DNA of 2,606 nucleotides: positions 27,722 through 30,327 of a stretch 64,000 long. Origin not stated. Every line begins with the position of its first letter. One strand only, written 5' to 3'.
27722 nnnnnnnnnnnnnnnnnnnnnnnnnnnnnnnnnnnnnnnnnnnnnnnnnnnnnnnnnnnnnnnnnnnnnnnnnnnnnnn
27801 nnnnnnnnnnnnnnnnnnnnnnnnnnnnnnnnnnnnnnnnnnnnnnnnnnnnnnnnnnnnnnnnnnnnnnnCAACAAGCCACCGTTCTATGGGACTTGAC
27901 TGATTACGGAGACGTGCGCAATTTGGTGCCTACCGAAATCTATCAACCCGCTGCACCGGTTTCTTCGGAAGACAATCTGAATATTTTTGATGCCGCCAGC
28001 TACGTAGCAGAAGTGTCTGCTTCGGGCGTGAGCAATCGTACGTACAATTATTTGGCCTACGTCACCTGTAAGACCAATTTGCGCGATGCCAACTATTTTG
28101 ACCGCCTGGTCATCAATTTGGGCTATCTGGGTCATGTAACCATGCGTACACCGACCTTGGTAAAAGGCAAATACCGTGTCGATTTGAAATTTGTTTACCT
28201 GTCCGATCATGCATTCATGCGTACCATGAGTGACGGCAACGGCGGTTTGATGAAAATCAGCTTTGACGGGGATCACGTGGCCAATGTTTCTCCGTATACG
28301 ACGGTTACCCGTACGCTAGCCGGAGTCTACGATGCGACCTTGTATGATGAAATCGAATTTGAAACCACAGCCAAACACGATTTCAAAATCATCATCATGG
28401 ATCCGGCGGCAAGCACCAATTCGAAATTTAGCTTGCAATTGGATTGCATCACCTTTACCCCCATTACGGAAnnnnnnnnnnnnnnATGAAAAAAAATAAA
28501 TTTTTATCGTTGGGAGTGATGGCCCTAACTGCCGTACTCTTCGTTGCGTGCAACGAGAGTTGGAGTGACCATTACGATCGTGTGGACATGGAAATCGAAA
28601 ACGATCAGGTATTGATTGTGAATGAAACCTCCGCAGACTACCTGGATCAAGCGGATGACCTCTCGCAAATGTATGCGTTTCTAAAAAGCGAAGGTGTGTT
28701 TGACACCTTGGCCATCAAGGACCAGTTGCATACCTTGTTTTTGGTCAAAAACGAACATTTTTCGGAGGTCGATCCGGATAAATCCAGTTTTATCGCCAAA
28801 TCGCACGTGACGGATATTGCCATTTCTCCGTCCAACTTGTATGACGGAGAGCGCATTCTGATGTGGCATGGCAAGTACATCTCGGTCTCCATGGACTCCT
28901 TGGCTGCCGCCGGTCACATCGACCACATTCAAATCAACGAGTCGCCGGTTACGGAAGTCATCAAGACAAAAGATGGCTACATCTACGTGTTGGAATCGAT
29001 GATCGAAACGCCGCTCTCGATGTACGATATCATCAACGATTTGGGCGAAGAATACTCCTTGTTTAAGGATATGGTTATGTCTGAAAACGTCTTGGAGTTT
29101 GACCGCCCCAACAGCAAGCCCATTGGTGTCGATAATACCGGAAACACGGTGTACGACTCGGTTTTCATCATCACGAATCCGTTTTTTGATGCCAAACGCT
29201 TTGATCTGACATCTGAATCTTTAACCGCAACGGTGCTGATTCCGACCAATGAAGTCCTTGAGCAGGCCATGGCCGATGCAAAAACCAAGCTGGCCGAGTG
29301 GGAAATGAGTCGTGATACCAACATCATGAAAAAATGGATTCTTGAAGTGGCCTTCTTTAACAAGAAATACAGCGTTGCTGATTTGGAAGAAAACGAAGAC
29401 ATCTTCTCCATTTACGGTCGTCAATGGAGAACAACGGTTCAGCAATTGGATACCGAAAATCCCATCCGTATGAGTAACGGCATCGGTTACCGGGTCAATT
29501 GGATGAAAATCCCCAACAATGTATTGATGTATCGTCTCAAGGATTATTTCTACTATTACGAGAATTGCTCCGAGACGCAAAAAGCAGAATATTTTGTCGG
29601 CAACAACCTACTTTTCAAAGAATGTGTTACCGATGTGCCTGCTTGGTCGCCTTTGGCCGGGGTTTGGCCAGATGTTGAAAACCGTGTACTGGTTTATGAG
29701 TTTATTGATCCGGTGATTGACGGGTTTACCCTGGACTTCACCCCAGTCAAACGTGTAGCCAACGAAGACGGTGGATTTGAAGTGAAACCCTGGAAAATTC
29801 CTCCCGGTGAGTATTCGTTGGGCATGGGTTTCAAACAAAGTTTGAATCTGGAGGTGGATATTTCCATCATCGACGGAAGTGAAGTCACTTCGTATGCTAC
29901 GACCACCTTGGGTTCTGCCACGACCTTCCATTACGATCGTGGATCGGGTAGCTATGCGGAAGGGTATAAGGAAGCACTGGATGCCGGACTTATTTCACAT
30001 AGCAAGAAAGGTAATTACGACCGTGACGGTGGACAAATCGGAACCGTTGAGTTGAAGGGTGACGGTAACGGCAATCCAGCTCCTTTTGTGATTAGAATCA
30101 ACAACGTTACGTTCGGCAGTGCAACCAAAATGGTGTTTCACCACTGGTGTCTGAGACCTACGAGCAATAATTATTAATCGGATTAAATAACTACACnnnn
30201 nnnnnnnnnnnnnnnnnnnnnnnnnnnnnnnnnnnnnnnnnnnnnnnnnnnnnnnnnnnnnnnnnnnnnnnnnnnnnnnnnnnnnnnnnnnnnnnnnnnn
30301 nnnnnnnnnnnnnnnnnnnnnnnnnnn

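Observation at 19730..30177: Fasciclin (FAS1) lipoproteins as the surface glycan-binding complement of both SusC/D pairs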

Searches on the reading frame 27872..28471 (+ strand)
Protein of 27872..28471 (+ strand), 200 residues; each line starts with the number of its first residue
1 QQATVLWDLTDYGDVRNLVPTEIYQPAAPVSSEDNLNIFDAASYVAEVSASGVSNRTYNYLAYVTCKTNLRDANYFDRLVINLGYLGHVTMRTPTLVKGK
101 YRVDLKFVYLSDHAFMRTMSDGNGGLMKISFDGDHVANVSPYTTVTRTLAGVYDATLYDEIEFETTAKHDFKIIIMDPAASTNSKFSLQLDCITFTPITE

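Call 39: search_protein_families(library=pfam, proteins=[window:27872-28471:+], max_evalue=10)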
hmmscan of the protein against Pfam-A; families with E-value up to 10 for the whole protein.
window:27872-28471:+ (200 aa): 1 family
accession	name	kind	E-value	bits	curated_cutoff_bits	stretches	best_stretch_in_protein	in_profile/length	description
PF17133.9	DUF5108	-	3.3e-27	96.1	27.4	1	50-198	63-226/226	Domain of unknown function (DUF5108)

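Call 80: search_protein_representatives(protein=window:27872-28471:+)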
Query: 200 residues. Proteins with E-value up to 0.001 (for the whole library): 86; up to 1e-10: 54; up to 1e-30: 18. The best 86 are listed.
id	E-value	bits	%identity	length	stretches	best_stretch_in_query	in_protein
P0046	1.4e-64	233.5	54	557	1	3-200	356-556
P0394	5.8e-64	231.5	58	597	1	1-200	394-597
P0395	5.5e-58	212.0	55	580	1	1-198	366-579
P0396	1.8e-51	190.8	47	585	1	3-198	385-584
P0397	5.0e-51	189.3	62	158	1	62-200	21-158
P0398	5.9e-51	189.1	49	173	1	31-198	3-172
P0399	6.7e-50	185.6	50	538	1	1-198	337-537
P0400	2.0e-49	184.1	50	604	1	3-199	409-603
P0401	1.8e-46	174.4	47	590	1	2-199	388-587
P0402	1.0e-43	165.5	48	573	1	4-200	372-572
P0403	9.7e-38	146.0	43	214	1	4-199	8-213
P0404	3.3e-37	144.2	43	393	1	2-199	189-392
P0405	1.1e-36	142.6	58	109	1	91-198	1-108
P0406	1.3e-33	132.6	44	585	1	2-199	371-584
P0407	3.6e-33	131.1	42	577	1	4-200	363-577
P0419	3.2e-20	88.9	40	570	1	70-198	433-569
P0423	4.1e-17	78.7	39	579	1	73-198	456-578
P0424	1.5e-16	76.9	36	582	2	72-200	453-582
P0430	2.5e-15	72.9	31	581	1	6-198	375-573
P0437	1.1e-11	61.0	37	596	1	32-199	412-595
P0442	5.4e-11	58.8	35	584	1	72-199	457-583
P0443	9.5e-11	58.0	37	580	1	74-198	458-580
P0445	2.2e-10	56.8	31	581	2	71-198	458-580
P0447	2.0e-09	53.7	30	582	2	76-200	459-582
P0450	1.8e-08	50.5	33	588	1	43-198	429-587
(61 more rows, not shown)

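Call 87: list_cluster_members(proteins=[P0424, P0430, P0445, P0447, P0442, P0443, P0423, P0419, P0450, P0437])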
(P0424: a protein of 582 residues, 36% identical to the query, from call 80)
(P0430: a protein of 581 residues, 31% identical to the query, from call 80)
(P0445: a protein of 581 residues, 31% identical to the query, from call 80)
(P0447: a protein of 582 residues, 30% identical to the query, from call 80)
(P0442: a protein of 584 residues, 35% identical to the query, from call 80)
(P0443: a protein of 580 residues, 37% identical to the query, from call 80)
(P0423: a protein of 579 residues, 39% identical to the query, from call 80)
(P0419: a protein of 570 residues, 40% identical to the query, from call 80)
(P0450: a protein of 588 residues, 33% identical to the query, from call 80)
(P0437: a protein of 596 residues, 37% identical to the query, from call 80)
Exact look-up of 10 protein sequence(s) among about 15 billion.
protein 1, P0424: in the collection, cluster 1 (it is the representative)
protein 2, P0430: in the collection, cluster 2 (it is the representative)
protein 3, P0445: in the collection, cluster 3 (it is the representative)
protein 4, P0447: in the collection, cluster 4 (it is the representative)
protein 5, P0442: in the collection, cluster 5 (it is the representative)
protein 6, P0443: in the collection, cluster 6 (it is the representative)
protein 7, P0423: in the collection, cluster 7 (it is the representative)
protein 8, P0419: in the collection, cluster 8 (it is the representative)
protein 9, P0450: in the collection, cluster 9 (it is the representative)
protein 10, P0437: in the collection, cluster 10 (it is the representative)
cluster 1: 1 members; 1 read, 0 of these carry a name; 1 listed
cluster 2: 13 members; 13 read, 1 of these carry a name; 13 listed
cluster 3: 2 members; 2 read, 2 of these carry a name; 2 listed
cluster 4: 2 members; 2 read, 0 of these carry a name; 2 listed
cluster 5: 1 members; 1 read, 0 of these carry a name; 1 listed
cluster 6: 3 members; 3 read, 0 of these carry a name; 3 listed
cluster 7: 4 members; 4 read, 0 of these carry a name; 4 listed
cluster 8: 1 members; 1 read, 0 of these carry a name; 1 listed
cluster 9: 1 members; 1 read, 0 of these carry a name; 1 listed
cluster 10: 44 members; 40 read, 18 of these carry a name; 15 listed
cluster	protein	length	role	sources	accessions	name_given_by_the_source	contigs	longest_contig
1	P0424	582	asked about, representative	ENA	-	-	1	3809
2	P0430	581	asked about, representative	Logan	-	-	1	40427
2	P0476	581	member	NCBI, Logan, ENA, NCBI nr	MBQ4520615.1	MAG: DUF5108 domain-containing protein [Bacteroidaceae bacterium] | DUF5108 domain-containing protein [Bacteroidaceae bacterium]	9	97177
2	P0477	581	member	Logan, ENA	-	-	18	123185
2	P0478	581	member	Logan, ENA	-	-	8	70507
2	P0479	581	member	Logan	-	-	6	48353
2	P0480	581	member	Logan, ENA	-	-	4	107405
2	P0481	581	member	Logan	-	-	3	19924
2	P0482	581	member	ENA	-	-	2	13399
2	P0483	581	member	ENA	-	-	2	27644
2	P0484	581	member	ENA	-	-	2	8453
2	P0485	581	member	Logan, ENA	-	-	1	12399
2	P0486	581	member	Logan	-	-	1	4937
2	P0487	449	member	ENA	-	-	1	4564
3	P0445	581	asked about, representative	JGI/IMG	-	uncharacterized surface protein with fasciclin (FAS1) repeats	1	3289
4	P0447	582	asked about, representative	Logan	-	-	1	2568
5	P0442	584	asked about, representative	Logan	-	-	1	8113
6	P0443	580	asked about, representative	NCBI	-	-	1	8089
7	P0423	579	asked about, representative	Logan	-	-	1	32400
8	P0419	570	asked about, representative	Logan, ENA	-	-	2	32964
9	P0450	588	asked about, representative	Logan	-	-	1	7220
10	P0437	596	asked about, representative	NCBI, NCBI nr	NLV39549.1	MAG: DUF5108 domain-containing protein [Bacteroidales bacterium] | DUF5108 domain-containing protein [Bacteroidales bacterium]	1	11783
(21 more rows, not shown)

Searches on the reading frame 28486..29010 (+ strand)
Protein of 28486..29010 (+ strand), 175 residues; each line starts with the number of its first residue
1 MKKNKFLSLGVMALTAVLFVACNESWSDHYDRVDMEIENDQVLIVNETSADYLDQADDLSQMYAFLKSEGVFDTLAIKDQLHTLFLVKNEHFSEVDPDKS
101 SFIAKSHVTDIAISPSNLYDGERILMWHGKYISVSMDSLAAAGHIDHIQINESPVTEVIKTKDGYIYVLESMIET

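Call 39: search_protein_families(library=pfam, proteins=[window:28486-29010:+], max_evalue=10)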
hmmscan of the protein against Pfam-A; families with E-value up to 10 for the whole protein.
window:28486-29010:+ (175 aa): 2 families
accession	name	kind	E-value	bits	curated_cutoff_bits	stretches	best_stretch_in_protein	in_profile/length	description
PF02469.27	Fasciclin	-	5.6e-06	27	22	1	58-173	2-121/123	Fasciclin domain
PF18344.7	CBM32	-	0.2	12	25.7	0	110-143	30-59/64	Carbohydrate binding module family 32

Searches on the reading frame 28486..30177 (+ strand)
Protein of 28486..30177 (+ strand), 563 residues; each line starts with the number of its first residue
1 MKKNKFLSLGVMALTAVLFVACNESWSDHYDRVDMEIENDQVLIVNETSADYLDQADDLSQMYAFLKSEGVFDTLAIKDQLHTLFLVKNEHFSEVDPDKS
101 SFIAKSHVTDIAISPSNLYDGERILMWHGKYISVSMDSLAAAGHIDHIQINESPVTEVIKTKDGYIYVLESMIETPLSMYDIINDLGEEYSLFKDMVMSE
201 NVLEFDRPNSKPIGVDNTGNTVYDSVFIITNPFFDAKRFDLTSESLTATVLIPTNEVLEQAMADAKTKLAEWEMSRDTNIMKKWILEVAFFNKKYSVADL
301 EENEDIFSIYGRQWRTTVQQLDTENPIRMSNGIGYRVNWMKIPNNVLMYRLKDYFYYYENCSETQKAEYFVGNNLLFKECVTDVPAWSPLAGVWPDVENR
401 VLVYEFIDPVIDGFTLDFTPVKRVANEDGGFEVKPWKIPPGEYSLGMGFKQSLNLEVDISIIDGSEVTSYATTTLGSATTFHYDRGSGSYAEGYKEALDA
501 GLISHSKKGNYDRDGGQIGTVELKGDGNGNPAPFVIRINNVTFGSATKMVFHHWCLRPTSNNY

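Call 7: search_protein_families(library=pfam, proteins=[window:28486-30177:+], max_evalue=0.01)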
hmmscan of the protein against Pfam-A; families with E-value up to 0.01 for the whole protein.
window:28486-30177:+ (563 aa): 1 family
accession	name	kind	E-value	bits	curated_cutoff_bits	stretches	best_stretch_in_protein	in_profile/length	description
PF02469.27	Fasciclin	-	1.5e-09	38.5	22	1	58-173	2-121/123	Fasciclin domain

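Call 9: search_protein_families(library=ncbifam, proteins=[window:28486-30177:+], max_evalue=0.01)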
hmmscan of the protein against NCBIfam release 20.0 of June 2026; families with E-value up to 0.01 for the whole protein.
window:28486-30177:+ (563 aa): 0 families

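Call 16: search_solved_structures(query=window:28486-30177:+, max_evalue=1)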
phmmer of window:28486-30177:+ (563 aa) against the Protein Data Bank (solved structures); distinct sequences matched with E-value up to 1: 4.
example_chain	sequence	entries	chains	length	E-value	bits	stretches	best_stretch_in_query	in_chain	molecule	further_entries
6q45_G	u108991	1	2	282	0.087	14.6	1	215-248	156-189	ATP synthase gamma chain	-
9gp4_A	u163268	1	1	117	0.3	12.8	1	158-233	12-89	Lysine-specific demethylase 4A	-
2qqr_A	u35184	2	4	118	0.82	11.4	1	156-233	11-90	JmjC domain-containing histone demethylation protein 3A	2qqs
5var_A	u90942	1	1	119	0.92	11.2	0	157-233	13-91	Lysine-specific demethylase 4A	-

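Call 43: find_homologous_proteins(query=window:28486-30177:+, max_evalue=0.00001)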
Query window:28486-30177:+ (563 aa): 786 proteins with E <= 0.00001 among 8000 candidates; the best 120 are listed.
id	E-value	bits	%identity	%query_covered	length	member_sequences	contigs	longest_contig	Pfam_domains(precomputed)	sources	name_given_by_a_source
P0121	0.0e+0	1281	99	100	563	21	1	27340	PF02469.28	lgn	-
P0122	2.0e-266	903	69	100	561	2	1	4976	PF02469.28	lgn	-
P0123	4.0e-264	895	69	99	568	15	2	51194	-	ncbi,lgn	-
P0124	1.8e-260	883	66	99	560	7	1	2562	PF02469.28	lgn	-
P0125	2.4e-260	883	67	100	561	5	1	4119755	-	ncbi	-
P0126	1.2e-259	881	69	98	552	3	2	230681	PF02469.28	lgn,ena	-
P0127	1.9e-259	880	67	100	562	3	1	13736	PF02469.28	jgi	jgi:hypothetical protein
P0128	1.8e-257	874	69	96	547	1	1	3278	-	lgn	-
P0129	4.6e-257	872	68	98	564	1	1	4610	PF02469.28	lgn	-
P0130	2.6e-256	870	68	96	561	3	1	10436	PF02469.28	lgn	-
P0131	2.7e-256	870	67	100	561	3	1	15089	PF02469.28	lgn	-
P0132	7.5e-256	868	68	98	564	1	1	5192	PF02469.28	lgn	-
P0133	8.3e-256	868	67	98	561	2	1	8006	-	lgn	-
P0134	1.2e-254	864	67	98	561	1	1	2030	-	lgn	-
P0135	2.5e-254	863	68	98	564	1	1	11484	PF02469.28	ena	-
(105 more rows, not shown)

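Call 51: predict_structure(alignment_id=A2)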
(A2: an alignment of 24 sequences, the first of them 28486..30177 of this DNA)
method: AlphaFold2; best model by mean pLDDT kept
length: 563 residues; sequences in the alignment: 24
mean_pLDDT: 76.5   pTM: 0.62
mean pLDDT of the five models: 76.5, 76.3, 75.1, 74.8, 74.6
residues with pLDDT >= 90: 123; 70-90: 266; 50-70: 123; < 50: 51
segments of 3 or more residues with pLDDT < 50: 1-3, 21-38, 388-395, 484-494, 505-515
pLDDT, mean of each block of 10 residues (from residue 1): 57 59 43 45 87 93 95 86 93 87 90 80 76 79 82 89 93 80 89 91 69 64 65 83 79 97 91 84 93 90 91 90 86 90 80 65 87 84 54 50 77 84 79 83 76 71 71 59 47 52 49 57 78 86 66 73 64
secondary structure, 60 per line:
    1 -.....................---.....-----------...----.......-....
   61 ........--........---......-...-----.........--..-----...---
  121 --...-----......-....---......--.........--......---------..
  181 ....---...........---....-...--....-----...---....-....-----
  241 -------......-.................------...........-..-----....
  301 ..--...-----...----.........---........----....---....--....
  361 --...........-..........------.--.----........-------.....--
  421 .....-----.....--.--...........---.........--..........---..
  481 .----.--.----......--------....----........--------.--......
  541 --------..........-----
elements in order: H2-22 H26-30 E42-44 H49-55 H57-68 H71-78 E82-87 H97-105 E123-125 E131-136 H138-141 E148-150 E153-161 E164-169 H179-184 H188-198 E202-205 E212-215 E221-223 E227-230 H232-235 E248-253 H255-271 H278-288 H297-302 E305-307 E313-315 E320-328 E332-339 H344-347 E351-354 H357-360 H363-369 E370-373 E375-384 E399-406 E414-418 E421-425 E431-435 E441-451 E455-463 E466-475 E479-481 H494-499 H508-511 E516-523 E535-540 E549-558

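Call 54: fold_search(model_id=the predicted structure, library=pdb)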
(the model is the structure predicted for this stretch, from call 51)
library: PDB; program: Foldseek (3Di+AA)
matches with E <= 10: 994; with E <= 0.001: 19
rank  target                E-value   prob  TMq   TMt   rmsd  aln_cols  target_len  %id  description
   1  5yjh                  3.0e-11  1.00  0.23  0.22  14.4       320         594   18  Structural insights into periostin functions (released 2018-05-23)
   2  5yjg                  8.9e-11  1.00  0.22  0.21  14.0       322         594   17  Structural insights into periostin functions (released 2018-05-23)
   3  7asg                  1.2e-10  1.00  0.25  0.24   8.5       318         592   12  TGFBIp mutant R555W (released 2020-12-23)
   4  7as7                  5.1e-10  1.00  0.26  0.26  11.7       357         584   10  Crystal structure of the GCD-associated TGFBIp mutant R124H (released 2020-12-23)
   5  5nv6_A                1.8e-09  1.00  0.26  0.25   8.8       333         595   10  Structure of human transforming growth factor beta-induced protein (TGFBIp). (released 2017-08-09)
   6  5nv6_B                2.0e-09  1.00  0.24  0.24   8.7       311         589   13  Structure of human transforming growth factor beta-induced protein (TGFBIp). (released 2017-08-09)
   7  7asc_A                5.7e-09  1.00  0.23  0.22   8.9       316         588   12  TGFBIp mutant A546T (released 2020-12-23)
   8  1o70_A                4.2e-07  1.00  0.20  0.34  16.3       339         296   13  Novel Fold Revealed by the Structure of a FAS1 Domain Pair from the Insect Cell Adhesion Molecule Fasciclin I (released 2003-02-13)
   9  1x3b_MODEL_1_A        1.3e-06  1.00  0.20  0.72   3.0       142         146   22  Solution structure of the FAS1 domain of human transforming growth factor-beta induced protein IG-H3 (released 2005-11-02)
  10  2ltb_MODEL_1_A        2.0e-06  1.00  0.20  0.77   2.9       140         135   21  Wild-type FAS1-4 (released 2013-08-21)
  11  2vxp_A                4.7e-06  1.00  0.20  0.79   2.6       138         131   21  The fourth FAS1 domain structure of human Bigh3 (released 2009-07-21)
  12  2ltc_MODEL_1_A        1.9e-05  1.00  0.20  0.77   2.9       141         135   21  Fas1-4, R555W (released 2013-08-21)
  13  5n86_B                8.8e-05  1.00  0.21  0.75   3.7       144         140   14  Crystal structure of FAS1 domain of hyaluronic acid receptor stabilin-2 (released 2018-06-27)
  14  5n86_A                1.2e-04  1.00  0.20  0.76   3.0       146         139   12  Crystal structure of FAS1 domain of hyaluronic acid receptor stabilin-2 (released 2018-06-27)
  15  7ezx_4P               1.2e-04  1.00  0.20  0.51  10.8       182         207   14  Structure of the phycobilisome from the red alga Porphyridium purpureum in Middle Light (released 2022-09-28)
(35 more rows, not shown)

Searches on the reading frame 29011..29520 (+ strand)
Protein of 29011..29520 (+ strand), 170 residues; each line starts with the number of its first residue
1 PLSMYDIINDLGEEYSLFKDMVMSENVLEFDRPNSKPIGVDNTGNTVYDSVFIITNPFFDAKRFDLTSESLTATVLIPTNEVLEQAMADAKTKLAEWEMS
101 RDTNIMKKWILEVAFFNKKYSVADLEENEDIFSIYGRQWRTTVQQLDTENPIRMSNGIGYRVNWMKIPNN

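Call 39: search_protein_families(library=pfam, proteins=[window:29011-29520:+], max_evalue=10)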
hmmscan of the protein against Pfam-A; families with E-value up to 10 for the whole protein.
window:29011-29520:+ (170 aa): 2 families
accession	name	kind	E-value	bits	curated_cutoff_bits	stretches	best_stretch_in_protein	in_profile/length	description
PF02469.27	Fasciclin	-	0.0064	17.1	22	1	68-144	21-91/123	Fasciclin domain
PF04465.17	DUF499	-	0.013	13.8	23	1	38-131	697-786/1024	Protein of unknown function (DUF499)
